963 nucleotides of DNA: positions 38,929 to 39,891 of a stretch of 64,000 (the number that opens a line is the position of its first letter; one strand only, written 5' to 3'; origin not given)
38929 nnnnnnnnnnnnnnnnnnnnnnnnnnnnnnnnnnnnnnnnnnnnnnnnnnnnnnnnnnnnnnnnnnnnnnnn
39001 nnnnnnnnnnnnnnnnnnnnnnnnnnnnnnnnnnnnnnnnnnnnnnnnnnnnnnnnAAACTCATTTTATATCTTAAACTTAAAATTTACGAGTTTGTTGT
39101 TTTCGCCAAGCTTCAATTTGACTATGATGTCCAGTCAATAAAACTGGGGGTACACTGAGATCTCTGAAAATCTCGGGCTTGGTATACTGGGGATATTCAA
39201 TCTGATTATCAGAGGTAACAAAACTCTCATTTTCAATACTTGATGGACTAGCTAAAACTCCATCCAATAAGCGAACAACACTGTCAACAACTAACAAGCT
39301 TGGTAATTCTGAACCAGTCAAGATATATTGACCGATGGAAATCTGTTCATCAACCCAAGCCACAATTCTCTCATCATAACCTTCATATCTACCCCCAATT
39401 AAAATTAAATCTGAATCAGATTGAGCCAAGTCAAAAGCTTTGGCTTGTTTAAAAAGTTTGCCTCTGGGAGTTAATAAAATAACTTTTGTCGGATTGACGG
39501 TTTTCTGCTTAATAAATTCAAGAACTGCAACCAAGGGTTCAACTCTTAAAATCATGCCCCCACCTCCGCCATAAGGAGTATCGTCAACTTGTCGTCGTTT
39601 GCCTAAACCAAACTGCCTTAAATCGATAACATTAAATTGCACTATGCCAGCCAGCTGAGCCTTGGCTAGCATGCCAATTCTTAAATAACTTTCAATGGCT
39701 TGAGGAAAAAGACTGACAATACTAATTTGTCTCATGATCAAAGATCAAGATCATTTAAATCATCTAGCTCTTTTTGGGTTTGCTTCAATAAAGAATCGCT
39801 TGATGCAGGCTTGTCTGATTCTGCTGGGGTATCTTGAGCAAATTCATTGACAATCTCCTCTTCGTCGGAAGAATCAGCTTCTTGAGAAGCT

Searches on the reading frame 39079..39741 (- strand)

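Call 89: search_protein_families(library=pfam, proteins=[window:39079-39741:-], max_evalue=0.00001)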
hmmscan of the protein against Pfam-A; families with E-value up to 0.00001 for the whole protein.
window:39079-39741:- (220 aa): 1 family
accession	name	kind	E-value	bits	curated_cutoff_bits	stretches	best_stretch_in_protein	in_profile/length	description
PF01746.26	tRNA_m1G_MT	-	5.5e-47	160.4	27.3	1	26-217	2-186/195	tRNA (Guanine-1)-methyltransferase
